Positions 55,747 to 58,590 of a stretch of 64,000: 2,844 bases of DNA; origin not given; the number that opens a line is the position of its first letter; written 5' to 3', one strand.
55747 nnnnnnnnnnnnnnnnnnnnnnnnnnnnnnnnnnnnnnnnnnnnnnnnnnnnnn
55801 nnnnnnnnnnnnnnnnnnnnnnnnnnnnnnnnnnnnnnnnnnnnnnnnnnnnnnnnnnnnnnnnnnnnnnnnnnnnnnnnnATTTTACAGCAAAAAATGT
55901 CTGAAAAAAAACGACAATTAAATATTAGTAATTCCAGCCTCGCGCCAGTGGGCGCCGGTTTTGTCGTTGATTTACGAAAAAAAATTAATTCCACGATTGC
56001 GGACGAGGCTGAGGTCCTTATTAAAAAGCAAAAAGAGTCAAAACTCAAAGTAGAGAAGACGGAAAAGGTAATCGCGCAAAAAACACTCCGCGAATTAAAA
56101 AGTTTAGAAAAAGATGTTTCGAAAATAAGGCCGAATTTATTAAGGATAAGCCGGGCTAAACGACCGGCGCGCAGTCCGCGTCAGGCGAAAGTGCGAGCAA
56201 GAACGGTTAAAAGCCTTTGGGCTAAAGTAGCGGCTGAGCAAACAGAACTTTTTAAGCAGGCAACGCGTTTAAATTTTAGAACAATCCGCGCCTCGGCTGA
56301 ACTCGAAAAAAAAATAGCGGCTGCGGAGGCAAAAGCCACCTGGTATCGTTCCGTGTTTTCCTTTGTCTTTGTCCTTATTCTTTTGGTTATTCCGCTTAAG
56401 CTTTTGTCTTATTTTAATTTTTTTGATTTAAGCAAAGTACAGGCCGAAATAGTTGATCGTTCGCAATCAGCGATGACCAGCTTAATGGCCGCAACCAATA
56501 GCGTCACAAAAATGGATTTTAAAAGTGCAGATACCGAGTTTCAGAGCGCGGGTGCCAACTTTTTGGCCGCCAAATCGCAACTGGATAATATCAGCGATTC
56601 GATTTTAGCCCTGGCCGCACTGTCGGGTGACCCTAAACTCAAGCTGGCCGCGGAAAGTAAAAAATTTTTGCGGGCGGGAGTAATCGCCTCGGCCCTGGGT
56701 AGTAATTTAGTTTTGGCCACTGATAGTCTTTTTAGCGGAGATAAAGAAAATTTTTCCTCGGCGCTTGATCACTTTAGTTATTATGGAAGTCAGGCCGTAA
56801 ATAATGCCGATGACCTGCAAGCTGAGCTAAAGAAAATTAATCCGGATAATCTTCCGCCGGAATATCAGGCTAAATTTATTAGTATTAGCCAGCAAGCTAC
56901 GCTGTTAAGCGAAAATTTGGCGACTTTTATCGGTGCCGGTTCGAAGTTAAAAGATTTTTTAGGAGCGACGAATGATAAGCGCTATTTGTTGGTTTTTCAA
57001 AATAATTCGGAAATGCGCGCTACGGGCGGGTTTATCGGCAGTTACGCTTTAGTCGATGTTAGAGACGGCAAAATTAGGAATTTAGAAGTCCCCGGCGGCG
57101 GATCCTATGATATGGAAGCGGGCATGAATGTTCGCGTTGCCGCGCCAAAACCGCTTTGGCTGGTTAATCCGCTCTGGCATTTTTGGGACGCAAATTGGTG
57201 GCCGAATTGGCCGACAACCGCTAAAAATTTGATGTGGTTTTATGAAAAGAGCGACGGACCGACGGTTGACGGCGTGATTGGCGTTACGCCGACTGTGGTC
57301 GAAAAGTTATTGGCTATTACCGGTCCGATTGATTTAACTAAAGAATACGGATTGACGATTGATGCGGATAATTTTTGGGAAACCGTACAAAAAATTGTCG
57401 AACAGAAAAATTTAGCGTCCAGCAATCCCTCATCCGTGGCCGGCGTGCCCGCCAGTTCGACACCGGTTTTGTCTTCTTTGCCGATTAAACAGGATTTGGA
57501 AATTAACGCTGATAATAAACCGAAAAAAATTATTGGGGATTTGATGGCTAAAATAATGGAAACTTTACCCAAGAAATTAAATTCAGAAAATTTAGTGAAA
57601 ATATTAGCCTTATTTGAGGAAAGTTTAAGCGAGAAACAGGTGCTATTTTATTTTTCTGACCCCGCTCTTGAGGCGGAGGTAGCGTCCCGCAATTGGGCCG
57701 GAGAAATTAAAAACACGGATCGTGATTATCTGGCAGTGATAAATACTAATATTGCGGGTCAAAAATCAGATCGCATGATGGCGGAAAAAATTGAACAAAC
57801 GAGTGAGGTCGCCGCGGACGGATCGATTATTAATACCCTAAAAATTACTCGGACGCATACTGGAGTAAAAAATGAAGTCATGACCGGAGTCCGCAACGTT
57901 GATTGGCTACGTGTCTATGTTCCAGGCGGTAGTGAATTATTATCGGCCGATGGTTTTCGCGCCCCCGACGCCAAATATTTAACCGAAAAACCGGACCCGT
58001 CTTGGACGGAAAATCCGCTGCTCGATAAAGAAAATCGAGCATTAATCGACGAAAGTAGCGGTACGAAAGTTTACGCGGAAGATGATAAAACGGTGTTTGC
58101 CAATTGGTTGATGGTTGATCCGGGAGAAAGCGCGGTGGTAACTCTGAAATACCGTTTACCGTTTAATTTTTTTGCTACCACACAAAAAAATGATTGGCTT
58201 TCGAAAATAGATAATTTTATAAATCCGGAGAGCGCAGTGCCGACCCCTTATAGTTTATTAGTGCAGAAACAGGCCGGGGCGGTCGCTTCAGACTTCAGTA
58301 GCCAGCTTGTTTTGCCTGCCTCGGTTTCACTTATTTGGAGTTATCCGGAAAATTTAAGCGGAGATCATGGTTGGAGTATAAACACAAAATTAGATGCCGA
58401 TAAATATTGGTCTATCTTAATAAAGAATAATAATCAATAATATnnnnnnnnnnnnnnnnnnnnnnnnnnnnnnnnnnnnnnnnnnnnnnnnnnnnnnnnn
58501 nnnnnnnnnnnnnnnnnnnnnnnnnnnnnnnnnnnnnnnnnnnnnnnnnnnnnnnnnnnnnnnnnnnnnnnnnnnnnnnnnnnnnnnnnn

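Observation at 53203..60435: Tight TM-protein / GT4 / DUF4012 / multi-Ig surface-protein operon: best candidate for an uncharacterised surface-assembly system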

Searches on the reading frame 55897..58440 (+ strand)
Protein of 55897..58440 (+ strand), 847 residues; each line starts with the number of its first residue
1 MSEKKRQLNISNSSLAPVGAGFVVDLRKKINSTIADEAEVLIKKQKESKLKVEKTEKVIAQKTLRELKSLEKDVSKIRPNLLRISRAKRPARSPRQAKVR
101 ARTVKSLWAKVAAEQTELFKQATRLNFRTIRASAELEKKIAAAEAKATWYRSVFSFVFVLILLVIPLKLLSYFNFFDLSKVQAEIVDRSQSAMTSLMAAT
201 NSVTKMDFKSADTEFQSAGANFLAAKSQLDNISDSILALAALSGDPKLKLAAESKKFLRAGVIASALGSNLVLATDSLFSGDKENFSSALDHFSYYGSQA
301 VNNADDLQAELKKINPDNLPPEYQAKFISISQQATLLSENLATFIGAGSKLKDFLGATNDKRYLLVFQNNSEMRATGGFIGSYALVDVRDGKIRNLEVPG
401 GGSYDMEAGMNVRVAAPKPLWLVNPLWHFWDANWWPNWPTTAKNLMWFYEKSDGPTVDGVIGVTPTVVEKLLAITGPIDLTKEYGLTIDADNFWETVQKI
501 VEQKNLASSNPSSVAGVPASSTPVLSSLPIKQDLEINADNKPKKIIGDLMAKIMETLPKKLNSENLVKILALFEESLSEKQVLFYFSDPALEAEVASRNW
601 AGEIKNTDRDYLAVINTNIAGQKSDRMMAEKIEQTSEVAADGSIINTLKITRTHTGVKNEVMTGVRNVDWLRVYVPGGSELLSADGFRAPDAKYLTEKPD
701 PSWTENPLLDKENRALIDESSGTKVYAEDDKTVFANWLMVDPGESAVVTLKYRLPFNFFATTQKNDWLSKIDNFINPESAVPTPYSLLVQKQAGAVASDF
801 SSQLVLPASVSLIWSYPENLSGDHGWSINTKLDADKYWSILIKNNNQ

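Call 7: search_protein_families(library=pfam, proteins=[window:55897-58440:+], max_evalue=0.1)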
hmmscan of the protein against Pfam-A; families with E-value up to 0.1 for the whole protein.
window:55897-58440:+ (847 aa): 1 family
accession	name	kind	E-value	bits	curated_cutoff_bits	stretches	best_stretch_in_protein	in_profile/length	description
PF13196.11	DUF4012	-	1.2e-29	104.1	28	1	360-498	3-140/144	Protein of unknown function (DUF4012)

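Call 9: search_protein_families(library=ncbifam, proteins=[window:55897-58440:+], max_evalue=1)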
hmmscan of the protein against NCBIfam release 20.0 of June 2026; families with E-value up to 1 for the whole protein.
window:55897-58440:+ (847 aa): 0 families

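Call 11: search_solved_structures(query=window:55897-58440:+, max_evalue=10)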
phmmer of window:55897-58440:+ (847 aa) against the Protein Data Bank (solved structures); distinct sequences matched with E-value up to 10: 3.
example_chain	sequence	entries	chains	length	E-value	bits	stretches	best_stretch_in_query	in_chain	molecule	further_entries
6ikn_A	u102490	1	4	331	0.6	11.6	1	7-155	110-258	Growth arrest-specific protein 7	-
7s0r_A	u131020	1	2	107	0.65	11.5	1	528-595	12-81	C protein beta antigen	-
6iko_A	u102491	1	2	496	0.88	11.1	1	7-154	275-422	Growth arrest-specific protein 7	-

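Call 28: find_homologous_proteins(query=window:55897-58437:+)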
Query window:55897-58437:+ (847 aa): 1481 proteins with E <= 0.001 among 8000 candidates; the best 120 are listed.
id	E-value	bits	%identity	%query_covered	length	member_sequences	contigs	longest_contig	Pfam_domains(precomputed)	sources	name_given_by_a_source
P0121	0.0e+0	1864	100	100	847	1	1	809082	PF13196.12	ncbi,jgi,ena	ncbi:MAG: DUF4012 domain-containing protein [Patescibacteria group bacterium]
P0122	0.0e+0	1614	85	100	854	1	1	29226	PF13196.12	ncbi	-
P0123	0.0e+0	1248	67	100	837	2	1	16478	PF13196.12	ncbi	-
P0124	0.0e+0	1243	65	100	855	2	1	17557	PF13196.12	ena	-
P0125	0.0e+0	1239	66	100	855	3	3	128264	PF13196.12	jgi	-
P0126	0.0e+0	1239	66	100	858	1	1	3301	PF13196.12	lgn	-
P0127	0.0e+0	1238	64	100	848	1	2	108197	PF13196.12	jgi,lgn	jgi:hypothetical protein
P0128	0.0e+0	1236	65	100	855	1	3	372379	PF13196.12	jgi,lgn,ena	-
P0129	0.0e+0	1232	65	100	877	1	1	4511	PF13196.12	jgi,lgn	-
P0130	0.0e+0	1228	65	97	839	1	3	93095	PF13196.12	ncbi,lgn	-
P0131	0.0e+0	1227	66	100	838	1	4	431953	PF13196.12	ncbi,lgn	ncbi:MAG: DUF4012 domain-containing protein [Candidatus Falkowbacteria bacterium]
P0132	0.0e+0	1219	65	99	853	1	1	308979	PF13196.12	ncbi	-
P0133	0.0e+0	1218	64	100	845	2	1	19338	PF13196.12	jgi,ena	-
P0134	0.0e+0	1213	63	100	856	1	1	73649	PF13196.12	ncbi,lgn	-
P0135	0.0e+0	1213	64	100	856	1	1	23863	PF13196.12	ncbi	-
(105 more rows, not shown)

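Call 49: predict_structure(alignment_id=A2)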
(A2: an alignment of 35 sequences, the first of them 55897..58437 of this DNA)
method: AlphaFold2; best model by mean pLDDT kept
length: 847 residues; sequences in the alignment: 35
mean_pLDDT: 69.3   pTM: 0.60
mean pLDDT of the five models: 69.3, 67.8, 65.4, 63.9, 62.9
residues with pLDDT >= 90: 84; 70-90: 367; 50-70: 277; < 50: 119
segments of 3 or more residues with pLDDT < 50: 1-25, 75-105, 123-131, 174-176, 375-380, 399-416, 425-432, 528-537, 660-664
pLDDT, mean of each block of 10 residues (from residue 1): 29 32 47 77 81 78 74 50 33 33 48 67 44 51 55 66 61 54 66 69 65 72 65 58 64 70 77 75 64 84 86 79 76 78 74 61 69 48 59 55 43 48 50 66 73 71 80 84 78 75 67 63 50 49 70 76 73 83 83 81 82 80 72 94 94 76 60 93 90 63 61 83 89 90 90 89 66 65 86 83 91 85 87 91 74
secondary structure, 60 per line:
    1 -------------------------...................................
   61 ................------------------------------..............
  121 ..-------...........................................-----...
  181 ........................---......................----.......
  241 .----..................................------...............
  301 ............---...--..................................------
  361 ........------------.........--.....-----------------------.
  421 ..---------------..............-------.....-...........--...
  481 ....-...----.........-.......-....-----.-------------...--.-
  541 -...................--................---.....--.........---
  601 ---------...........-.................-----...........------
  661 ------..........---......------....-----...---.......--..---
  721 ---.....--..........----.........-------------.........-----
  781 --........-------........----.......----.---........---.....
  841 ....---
elements in order (helices of 4 or more, strands of 3 or more residues): H26-76 H107-122 H130-172 H178-204 H208-229 H234-241 H246-279 H286-312 H321-354 E361-368 E381-389 E392-396 H438-451 E459-463 H465-475 E478-480 H481-484 E486-488 H493-501 H503-509 H511-514 H542-560 H563-578 E582-586 H589-597 E610-620 H622-627 E628-638 E644-654 E667-676 E680-685 H692-695 H707-713 E724-728 E731-740 E745-753 H767-775 E783-790 E798-805 E810-816 E825-832 E836-844

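Call 71: find_related_loci(query=A2, collection=viral_contigs, flank=10000)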
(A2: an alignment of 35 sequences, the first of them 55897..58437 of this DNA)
Query A2 (847 aa) in viral_contigs; peptide patterns used: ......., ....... (x = any residue, [..] = any of these).
116 stretches matched a pattern, but none encodes a relative of the query by tblastn (E <= 1e-3).

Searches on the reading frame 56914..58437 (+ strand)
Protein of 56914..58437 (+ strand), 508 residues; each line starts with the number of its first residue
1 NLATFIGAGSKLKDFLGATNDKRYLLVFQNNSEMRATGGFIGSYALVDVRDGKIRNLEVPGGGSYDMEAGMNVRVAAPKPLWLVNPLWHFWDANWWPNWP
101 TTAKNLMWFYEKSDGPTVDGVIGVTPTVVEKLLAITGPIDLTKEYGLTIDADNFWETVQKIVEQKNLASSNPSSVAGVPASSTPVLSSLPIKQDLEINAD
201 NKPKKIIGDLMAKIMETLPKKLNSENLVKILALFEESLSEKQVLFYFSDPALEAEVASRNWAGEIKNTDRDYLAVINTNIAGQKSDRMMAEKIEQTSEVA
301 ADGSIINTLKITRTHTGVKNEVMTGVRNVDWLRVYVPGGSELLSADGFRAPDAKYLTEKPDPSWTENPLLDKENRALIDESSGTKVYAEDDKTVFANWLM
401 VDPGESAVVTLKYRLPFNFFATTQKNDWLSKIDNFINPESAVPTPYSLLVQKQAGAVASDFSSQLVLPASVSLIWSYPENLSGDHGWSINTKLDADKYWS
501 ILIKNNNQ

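Call 53: search_dna_similar(query=window:56914-58437:+, collection=plasmids, mode=protein, max_evalue=0.001, max_rows=25)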
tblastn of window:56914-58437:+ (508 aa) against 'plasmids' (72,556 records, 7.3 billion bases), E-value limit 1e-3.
Records with a match: 9; places in all: 9; records where one place covers at least 80% of the query: 0.
Best place of each record, by identity: <60% 9.
By first word of the organism name: Rhodococcus 6; [Eubacterium] 1; Lachnospira 1; Streptomyces 1.
By predicted mobility (MOB-suite, as given by PLSDB): non-mobilizable 7; mobilizable 2.
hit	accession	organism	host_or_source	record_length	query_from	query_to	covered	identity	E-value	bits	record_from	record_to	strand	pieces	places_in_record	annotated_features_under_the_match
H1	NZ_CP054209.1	Rhodococcus qingshengii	cell culture,carbendazim contaminated ...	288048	2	316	62%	22.4%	5e-9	67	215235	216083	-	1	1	DUF4012 domain-containing protein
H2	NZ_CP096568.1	Rhodococcus qingshengii JCM 15477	sandy loam,soil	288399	2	316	62%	22.4%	5e-9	67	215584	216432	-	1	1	DUF4012 domain-containing protein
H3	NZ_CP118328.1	Rhodococcus sp. DK17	pure culture,crude oil-contaminated soil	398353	15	315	59%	22.2%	5e-5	54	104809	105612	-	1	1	DUF4012 domain-containing protein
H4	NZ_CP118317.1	Rhodococcus sp. DK180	pure culture,crude oil-contaminated soil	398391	15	315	59%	22.2%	5e-5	54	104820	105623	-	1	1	DUF4012 domain-containing protein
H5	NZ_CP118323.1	Rhodococcus sp. DK176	pure culture,crude oil-contaminated soil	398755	15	315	59%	22.2%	5e-5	54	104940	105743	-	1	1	DUF4012 domain-containing protein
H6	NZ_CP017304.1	Rhodococcus sp. YL-1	pure culture,soil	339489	15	315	59%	22.0%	1e-4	52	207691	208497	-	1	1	DUF4012 domain-containing protein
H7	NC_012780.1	[Eubacterium] eligens ATCC 27750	-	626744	15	175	32%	30.2%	5e-11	73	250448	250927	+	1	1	DUF4012 domain-containing protein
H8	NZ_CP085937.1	Lachnospira eligens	-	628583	15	175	32%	30.2%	5e-11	73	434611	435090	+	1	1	DUF4012 domain-containing protein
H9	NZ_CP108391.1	Streptomyces sp. NBC_01320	-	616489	8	160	30%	29.6%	2e-9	68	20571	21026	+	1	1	DUF4012 domain-containing protein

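Call 55: get_annotated_region(hit=H1, flank=9000)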
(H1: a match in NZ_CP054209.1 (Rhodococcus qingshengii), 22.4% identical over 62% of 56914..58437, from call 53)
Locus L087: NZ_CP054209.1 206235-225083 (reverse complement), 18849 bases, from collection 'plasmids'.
description: Rhodococcus qingshengii strain CX-1 plasmid unnamed2, complete sequence
organism: Rhodococcus qingshengii (NCBI taxid 334542)
taxonomy: Bacteria; Actinomycetota; Actinomycetes; Mycobacteriales; Nocardiaceae; Rhodococcus; Rhodococcus qingshengii
host: -; source: cell culture,carbendazim contaminated soil; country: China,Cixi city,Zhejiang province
typing (MOB-suite, as given by PLSDB): mobilizable; relaxase MOBP
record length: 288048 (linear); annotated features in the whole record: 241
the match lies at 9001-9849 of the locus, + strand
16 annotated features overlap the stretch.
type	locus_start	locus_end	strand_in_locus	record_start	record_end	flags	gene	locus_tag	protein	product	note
CDS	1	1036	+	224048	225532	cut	-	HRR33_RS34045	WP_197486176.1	glycosyltransferase family 4 protein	-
CDS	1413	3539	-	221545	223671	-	-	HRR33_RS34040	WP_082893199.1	glycosyltransferase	-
CDS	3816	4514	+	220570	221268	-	-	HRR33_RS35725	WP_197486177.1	acyltransferase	-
CDS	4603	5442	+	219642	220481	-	-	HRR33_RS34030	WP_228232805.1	ABC transporter permease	-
CDS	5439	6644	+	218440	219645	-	-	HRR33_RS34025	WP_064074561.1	ABC transporter ATP-binding protein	-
CDS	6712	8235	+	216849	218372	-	-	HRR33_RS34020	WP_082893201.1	sugar transferase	-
CDS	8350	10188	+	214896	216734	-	-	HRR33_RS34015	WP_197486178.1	DUF4012 domain-containing protein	-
CDS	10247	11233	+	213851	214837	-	-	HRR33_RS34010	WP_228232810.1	alpha/beta hydrolase family protein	-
CDS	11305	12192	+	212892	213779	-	-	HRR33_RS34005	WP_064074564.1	glycosyltransferase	-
CDS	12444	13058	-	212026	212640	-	-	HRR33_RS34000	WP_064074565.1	dTDP-4-dehydrorhamnose 3,5-epimerase family protein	-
CDS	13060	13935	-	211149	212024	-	rfbA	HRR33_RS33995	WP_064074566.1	glucose-1-phosphate thymidylyltransferase RfbA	GO:0019305 - dTDP-rhamnose biosynthetic process [Evidence IEA]; GO:0009243 - O antigen biosynthetic process [Evidence ...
CDS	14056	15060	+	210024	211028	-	rfbB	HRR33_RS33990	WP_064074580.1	dTDP-glucose 4,6-dehydratase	GO:0019305 - dTDP-rhamnose biosynthetic process [Evidence IEA]; GO:0009243 - O antigen biosynthetic process [Evidence ...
CDS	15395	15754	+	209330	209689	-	-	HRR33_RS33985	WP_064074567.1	Lsr2 family protein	-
CDS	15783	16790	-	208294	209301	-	-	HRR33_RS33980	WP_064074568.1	IS481 family transposase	-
CDS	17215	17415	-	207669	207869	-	-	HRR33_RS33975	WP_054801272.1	hypothetical protein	-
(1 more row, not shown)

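Call 56: get_annotated_region(hit=H7, flank=9000)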
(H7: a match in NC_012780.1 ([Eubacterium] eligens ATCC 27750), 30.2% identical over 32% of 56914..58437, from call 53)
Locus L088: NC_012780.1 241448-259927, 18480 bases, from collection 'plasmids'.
description: [Eubacterium] eligens ATCC 27750 plasmid unnamed, complete sequence
organism: [Eubacterium] eligens ATCC 27750 (NCBI taxid 515620)
taxonomy: Bacteria; Bacillota; Clostridia; Lachnospirales; Lachnospiraceae; Lachnospira; Lachnospira eligens; [Eubacterium] eligens ATCC 27750
host: -; source: -; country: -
typing (MOB-suite, as given by PLSDB): non-mobilizable; replicon rep_cluster_238
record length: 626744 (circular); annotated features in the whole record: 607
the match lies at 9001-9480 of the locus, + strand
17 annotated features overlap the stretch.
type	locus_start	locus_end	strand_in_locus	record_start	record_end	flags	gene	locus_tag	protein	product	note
CDS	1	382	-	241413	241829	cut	-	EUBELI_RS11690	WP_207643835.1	hypothetical protein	-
CDS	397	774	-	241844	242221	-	-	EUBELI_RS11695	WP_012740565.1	hypothetical protein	-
CDS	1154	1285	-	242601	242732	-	-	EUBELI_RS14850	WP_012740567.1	hypothetical protein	-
CDS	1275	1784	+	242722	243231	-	-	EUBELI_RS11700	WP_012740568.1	GntR family transcriptional regulator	-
CDS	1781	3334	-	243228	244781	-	-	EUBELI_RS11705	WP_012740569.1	ABC-F family ATP-binding cassette domain-containing protein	-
CDS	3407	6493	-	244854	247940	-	-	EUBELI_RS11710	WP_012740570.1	ATP-binding protein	-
CDS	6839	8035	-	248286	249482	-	-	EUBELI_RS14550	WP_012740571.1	hypothetical protein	-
CDS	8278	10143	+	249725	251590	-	-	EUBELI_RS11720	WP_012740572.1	DUF4012 domain-containing protein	-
CDS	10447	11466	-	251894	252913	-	-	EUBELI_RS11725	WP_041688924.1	Abi family protein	-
CDS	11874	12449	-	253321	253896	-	-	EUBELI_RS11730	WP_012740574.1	hypothetical protein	-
CDS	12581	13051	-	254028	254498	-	-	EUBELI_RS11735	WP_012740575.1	hypothetical protein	-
CDS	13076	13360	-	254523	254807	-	-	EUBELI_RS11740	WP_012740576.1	DUF4325 domain-containing protein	-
CDS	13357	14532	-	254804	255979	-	-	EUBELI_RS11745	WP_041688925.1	hypothetical protein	-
CDS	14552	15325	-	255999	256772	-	-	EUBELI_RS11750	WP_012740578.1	hypothetical protein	-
CDS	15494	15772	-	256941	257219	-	-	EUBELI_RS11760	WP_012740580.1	hypothetical protein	-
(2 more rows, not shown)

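Call 57: get_annotated_region(hit=H9, flank=9000)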
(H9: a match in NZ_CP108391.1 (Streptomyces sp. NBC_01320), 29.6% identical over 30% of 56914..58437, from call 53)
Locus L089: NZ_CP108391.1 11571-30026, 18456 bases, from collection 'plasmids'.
description: Streptomyces sp. NBC_01320 plasmid unnamed1, complete sequence
organism: Streptomyces sp. NBC_01320 (NCBI taxid 2903824)
taxonomy: Bacteria; Actinomycetota; Actinomycetes; Kitasatosporales; Streptomycetaceae; Streptomyces; Streptomyces sp. NBC 01320
host: -; source: -; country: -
typing (MOB-suite, as given by PLSDB): non-mobilizable
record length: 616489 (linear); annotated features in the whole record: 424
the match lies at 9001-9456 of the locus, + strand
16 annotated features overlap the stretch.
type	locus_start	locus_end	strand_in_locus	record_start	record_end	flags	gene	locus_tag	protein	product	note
CDS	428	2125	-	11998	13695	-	-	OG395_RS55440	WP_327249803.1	IS1182 family transposase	-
CDS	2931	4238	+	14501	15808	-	-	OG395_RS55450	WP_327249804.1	UDP-glucose/GDP-mannose dehydrogenase family protein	-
CDS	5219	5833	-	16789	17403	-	-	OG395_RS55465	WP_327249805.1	low molecular weight phosphatase family protein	-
CDS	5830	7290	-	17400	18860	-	-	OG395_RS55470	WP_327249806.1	polysaccharide biosynthesis tyrosine autokinase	GO:0045226 - extracellular polysaccharide biosynthetic process [Evidence IEA]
CDS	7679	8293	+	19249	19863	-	-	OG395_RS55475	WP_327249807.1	hypothetical protein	-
CDS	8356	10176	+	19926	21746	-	-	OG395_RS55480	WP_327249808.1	DUF4012 domain-containing protein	-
CDS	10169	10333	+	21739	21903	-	-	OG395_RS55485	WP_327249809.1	hypothetical protein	-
CDS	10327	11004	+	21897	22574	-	-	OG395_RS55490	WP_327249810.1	glutaminyl-peptide cyclotransferase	GO:0017186 - peptidyl-pyroglutamic acid biosynthetic process, using glutaminyl-peptide cyclotransferase [Evidence IEA]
CDS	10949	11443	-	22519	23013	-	-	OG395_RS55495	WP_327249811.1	hypothetical protein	-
CDS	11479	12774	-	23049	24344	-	-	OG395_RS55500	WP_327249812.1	hypothetical protein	-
CDS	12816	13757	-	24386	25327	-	-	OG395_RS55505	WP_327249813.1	glycosyltransferase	-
CDS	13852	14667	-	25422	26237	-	-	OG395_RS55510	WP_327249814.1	hypothetical protein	-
CDS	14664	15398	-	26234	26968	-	-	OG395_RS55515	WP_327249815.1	DapH/DapD/GlmU-related protein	-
CDS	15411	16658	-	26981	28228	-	-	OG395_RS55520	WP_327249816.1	O-antigen ligase family protein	GO:0009103 - lipopolysaccharide biosynthetic process [Evidence IEA]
CDS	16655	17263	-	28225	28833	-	-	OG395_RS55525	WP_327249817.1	hypothetical protein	-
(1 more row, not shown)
